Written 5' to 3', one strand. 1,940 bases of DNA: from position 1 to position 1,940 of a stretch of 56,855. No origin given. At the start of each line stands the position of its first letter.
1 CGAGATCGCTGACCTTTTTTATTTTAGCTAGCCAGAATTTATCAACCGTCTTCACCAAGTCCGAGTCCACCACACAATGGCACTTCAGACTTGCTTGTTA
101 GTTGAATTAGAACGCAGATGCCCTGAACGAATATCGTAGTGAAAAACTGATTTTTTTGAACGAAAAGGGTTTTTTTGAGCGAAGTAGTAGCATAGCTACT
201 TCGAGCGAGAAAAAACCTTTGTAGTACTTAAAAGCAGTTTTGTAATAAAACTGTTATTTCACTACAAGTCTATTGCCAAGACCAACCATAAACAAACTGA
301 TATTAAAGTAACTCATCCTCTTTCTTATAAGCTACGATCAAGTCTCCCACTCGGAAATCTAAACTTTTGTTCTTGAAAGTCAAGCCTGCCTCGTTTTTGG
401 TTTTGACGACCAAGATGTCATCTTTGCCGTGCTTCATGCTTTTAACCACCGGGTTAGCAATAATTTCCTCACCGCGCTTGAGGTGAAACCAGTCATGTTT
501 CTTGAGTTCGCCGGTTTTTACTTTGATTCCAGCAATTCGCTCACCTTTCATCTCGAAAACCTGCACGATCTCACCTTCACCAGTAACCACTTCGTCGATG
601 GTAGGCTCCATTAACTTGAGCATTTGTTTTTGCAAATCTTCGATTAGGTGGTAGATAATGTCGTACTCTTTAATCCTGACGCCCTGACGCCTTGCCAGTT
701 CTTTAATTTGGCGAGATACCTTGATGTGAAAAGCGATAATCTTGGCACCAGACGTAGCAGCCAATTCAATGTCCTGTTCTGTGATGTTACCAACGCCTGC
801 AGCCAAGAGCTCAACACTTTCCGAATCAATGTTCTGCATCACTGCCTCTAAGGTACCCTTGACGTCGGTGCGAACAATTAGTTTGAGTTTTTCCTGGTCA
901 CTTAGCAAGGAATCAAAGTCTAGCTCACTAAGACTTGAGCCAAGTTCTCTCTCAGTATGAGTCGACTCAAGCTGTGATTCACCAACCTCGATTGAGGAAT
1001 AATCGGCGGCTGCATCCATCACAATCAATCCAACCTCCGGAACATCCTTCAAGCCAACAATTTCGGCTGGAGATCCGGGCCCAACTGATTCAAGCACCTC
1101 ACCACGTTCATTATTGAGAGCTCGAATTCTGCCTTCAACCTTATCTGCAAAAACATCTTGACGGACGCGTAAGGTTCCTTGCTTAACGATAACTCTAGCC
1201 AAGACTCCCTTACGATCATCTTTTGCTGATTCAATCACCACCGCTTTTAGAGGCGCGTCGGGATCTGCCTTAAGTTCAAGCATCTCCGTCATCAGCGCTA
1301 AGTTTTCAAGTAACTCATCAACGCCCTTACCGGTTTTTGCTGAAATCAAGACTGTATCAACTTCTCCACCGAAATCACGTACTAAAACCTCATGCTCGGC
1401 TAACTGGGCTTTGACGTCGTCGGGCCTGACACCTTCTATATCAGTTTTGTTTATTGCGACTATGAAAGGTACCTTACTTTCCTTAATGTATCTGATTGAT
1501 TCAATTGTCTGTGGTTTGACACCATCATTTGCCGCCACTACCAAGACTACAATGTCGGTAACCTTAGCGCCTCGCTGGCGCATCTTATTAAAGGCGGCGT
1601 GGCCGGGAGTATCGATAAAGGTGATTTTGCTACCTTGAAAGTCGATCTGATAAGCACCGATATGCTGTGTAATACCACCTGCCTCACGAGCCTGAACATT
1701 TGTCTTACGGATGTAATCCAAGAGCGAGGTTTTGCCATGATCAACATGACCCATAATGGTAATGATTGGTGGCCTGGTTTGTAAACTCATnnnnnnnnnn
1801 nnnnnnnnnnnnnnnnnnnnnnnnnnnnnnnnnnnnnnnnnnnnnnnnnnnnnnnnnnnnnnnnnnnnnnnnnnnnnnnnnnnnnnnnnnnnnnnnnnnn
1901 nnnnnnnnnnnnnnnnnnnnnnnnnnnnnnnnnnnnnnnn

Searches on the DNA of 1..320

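Call 90: search_rna_families(source=window, start=1, end=320, threshold=evalue, max_evalue=1)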
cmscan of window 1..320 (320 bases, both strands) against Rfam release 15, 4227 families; matches with E-value up to 1: 0.
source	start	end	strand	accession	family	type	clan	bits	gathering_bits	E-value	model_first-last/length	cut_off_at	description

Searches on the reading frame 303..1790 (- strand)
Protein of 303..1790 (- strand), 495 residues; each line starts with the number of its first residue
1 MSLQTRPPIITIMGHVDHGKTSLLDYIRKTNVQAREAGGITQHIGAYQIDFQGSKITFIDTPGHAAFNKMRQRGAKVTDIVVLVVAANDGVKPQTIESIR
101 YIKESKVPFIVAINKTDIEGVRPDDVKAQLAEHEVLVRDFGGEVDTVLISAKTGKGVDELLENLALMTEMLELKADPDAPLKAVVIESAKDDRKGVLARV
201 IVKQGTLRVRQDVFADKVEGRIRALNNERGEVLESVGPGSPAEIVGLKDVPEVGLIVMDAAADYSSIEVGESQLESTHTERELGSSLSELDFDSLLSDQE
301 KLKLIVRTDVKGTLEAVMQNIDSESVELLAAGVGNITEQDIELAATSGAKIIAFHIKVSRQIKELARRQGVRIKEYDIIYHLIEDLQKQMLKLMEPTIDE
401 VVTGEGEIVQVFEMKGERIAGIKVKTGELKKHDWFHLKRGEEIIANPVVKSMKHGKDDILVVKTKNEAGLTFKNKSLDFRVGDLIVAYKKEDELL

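Call 8: search_protein_families(library=pfam, proteins=[window:303-1790:-])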
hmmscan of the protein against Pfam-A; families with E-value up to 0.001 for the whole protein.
window:303-1790:- (495 aa): 10 families
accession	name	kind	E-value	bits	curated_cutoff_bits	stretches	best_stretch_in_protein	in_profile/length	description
PF00009.33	GTP_EFTU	-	3e-37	128.5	26.5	1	9-166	5-184/188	Elongation factor Tu GTP binding domain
PF11987.13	IF-2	-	7.9e-27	93.9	27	1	297-386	22-116/117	Translation-initiation factor 2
PF22042.2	EF-G_D2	-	5.6e-15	55.7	27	1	180-254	1-78/84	Elongation factor G domain 2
PF01926.29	MMR_HSR1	-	2.3e-14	53.9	21.9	1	10-115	2-113/113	50S ribosome-binding GTPase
PF00071.28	Ras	-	3.7e-07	30.3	21.6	1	11-165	3-157/162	Ras family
PF09439.16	SRPRB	-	5.2e-06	26.4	25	1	7-134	3-137/178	Signal recognition particle receptor beta subunit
PF00025.27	Arf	-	1e-05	25.5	22.3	1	10-165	17-171/174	ADP-ribosylation factor family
PF02421.24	FeoB_N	-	1.2e-05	25.3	27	1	10-163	3-155/156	Ferrous iron transport protein B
PF00350.29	Dynamin_N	-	5.9e-05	23.6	27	0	10-43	1-34/168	Dynamin family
PF03193.22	RsgA_GTPase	-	0.00014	22.2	30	0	75-167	21-107/174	RsgA GTPase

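Call 13: find_encoding_contigs(protein=window:303-1790:-, flank=10000, max_places=10)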
Protein window:303-1790:- (495 aa): 1 contig read that carries it; 1 place shown.
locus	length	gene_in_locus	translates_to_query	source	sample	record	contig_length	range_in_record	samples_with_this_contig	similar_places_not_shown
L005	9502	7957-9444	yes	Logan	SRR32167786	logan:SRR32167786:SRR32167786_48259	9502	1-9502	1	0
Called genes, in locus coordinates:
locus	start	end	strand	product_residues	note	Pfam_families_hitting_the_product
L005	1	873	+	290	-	?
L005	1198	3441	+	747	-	-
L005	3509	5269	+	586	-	-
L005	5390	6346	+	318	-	PF00226:DnaJ, PF01556:DnaJ_C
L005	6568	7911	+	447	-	PF08529:NusA_N, PF13184:KH_NusA_1st, PF07650:KH_2 (faint), PF26594:KH_NusA_2nd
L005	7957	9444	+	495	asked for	PF00009:GTP_EFTU, PF00025:Arf (weak), PF00071:Ras (weak), PF01926:MMR_HSR1, PF02421:FeoB_N (faint), PF09439:SRPRB (faint), PF22042:EF-G_D2, PF11987:IF-2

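Call 28: find_homologous_proteins(query=window:303-1790:-, max_evalue=1e-100)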
Query window:303-1790:- (495 aa): 6587 proteins with E <= 1e-100 among 8000 candidates; the best 120 are listed.
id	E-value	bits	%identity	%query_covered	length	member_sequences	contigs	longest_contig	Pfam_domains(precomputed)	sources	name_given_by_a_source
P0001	0.0e+0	1052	100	100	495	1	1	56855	PF01926.30,PF11987.14,PF00025.28,PF09439.17,PF02421.25,PF00009.34,PF00071.29,PF22042.3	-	-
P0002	6.0e-222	755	70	99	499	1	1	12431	PF01926.30,PF11987.14,PF08477.20,PF00009.34,PF00071.29,PF22042.3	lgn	-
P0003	1.2e-218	745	69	100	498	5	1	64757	PF01926.30,PF11987.14,PF02421.25,PF00009.34,PF00071.29,PF22042.3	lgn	-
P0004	1.1e-217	741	69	100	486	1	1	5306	PF01926.30,PF11987.14,PF00025.28,PF02421.25,PF00009.34,PF00071.29,PF22042.3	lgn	-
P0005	1.1e-216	738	69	99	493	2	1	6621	PF01926.30,PF11987.14,PF00025.28,PF09439.17,PF02421.25,PF00009.34,PF00071.29,PF22042.3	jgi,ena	-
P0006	3.3e-216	737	69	99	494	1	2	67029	PF01926.30,PF11987.14,PF00025.28,PF02421.25,PF00009.34,PF00071.29,PF22042.3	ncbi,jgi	ncbi:MAG: translation initiation factor IF-2 [Candidatus Woesebacteria bacterium]|jgi:translation in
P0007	1.1e-215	735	68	99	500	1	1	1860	PF01926.30,PF11987.14,PF00025.28,PF00009.34,PF00071.29,PF22042.3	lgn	-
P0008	1.5e-214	731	69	100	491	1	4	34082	PF01926.30,PF11987.14,PF00025.28,PF02421.25,PF00009.34,PF00071.29,PF22042.3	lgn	-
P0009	7.1e-214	729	69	97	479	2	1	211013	PF01926.30,PF11987.14,PF00009.34,PF22042.3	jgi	-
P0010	9.1e-213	725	68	100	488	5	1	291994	PF01926.30,PF11987.14,PF00025.28,PF00009.34,PF00071.29,PF22042.3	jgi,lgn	-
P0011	5.0e-212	723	68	99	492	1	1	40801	PF01926.30,PF11987.14,PF00025.28,PF00350.30,PF02421.25,PF00009.34,PF00071.29,PF22042.3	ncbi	-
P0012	8.8e-212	722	67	99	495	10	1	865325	PF01926.30,PF11987.14,PF00025.28,PF02421.25,PF00009.34,PF00071.29,PF22042.3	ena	-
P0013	1.2e-211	722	68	99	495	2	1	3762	PF01926.30,PF11987.14,PF00025.28,PF02421.25,PF00009.34,PF00071.29,PF22042.3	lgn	-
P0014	1.6e-211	721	68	100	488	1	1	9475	PF01926.30,PF11987.14,PF00025.28,PF02421.25,PF00009.34,PF00071.29,PF22042.3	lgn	-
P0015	2.5e-211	720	66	100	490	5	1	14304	PF01926.30,PF11987.14,PF00025.28,PF02421.25,PF00009.34,PF00071.29,PF22042.3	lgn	-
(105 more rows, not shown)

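Call 29: find_encoding_contigs(protein=P0003, flank=10000, max_places=3)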
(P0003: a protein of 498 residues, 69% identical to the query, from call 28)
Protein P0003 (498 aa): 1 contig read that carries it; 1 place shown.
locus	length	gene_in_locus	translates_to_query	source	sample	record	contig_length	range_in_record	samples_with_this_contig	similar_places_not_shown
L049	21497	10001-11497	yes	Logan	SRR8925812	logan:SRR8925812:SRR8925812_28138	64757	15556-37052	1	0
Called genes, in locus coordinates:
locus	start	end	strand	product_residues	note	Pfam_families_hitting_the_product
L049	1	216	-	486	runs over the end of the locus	PF01229:Glyco_hydro_39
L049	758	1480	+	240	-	PF01628:HrcA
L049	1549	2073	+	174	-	PF01025:GrpE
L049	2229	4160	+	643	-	PF00012:HSP70, PF06723:MreB_Mbl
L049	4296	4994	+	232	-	PF13641:Glyco_tranf_2_3 (weak), PF00535:Glycos_transf_2, PF10111:Glyco_tranf_2_2 (weak)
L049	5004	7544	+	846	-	-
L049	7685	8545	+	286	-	PF00226:DnaJ, PF01556:DnaJ_C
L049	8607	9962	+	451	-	PF08529:NusA_N, PF13184:KH_NusA_1st, PF26594:KH_NusA_2nd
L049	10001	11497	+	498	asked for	PF00009:GTP_EFTU, PF00071:Ras (faint), PF01926:MMR_HSR1, PF02421:FeoB_N (faint), PF22042:EF-G_D2, PF11987:IF-2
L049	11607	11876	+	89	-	PF00312:Ribosomal_S15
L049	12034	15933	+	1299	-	PF07728:AAA_5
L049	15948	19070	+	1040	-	PF01841:Transglut_core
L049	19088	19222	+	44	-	-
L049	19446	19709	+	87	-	-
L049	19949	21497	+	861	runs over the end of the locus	-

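Call 30: find_encoding_contigs(protein=P0002, flank=10000, max_places=3)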
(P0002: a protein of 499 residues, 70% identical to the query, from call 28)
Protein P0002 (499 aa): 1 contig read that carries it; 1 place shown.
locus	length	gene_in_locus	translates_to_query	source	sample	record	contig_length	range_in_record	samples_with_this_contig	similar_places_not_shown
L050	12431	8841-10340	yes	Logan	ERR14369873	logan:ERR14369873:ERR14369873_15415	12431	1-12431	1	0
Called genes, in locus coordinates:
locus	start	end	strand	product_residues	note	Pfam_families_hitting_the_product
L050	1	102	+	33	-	?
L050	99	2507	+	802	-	PF09586:YfhO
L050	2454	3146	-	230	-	PF09359:VTC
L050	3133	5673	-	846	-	PF13229:Beta_helix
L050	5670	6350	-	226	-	PF16316:DUF4956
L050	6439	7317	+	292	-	PF00226:DnaJ, PF01556:DnaJ_C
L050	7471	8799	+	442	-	PF08529:NusA_N, PF00013:KH_1 (faint), PF07650:KH_2 (faint), PF13184:KH_NusA_1st, PF26594:KH_NusA_2nd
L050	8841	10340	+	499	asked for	PF00009:GTP_EFTU, PF00071:Ras (weak), PF01926:MMR_HSR1, PF08477:Roc (faint), PF22042:EF-G_D2, PF11987:IF-2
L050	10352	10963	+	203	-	-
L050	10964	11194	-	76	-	-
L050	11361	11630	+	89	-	PF00312:Ribosomal_S15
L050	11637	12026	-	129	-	PF01850:PIN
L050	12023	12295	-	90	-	-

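Call 31: find_encoding_contigs(protein=P0006, flank=10000, max_places=3)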
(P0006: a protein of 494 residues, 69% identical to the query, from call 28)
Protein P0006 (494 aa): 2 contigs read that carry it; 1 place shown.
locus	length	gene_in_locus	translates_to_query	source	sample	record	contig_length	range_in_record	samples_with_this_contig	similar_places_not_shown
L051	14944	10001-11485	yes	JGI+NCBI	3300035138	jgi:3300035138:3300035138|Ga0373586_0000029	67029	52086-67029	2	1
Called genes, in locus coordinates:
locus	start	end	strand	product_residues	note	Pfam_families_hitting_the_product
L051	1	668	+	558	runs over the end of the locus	-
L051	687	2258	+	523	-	-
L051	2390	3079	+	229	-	PF00535:Glycos_transf_2, PF10111:Glyco_tranf_2_2 (weak), PF13641:Glyco_tranf_2_3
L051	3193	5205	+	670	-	-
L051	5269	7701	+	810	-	PF09586:YfhO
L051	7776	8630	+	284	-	PF00226:DnaJ, PF01556:DnaJ_C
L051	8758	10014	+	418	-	PF08529:NusA_N, PF13184:KH_NusA_1st, PF07650:KH_2 (faint), PF26594:KH_NusA_2nd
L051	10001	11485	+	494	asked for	PF00009:GTP_EFTU, PF00025:Arf, PF00071:Ras, PF01926:MMR_HSR1, PF02421:FeoB_N (weak), PF22042:EF-G_D2, PF11987:IF-2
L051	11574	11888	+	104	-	PF00312:Ribosomal_S15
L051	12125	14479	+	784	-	PF01138:RNase_PH, PF03725:RNase_PH_C, PF03726:PNPase (weak), PF01138:RNase_PH, PF00013:KH_1, PF00575:S1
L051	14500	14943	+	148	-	?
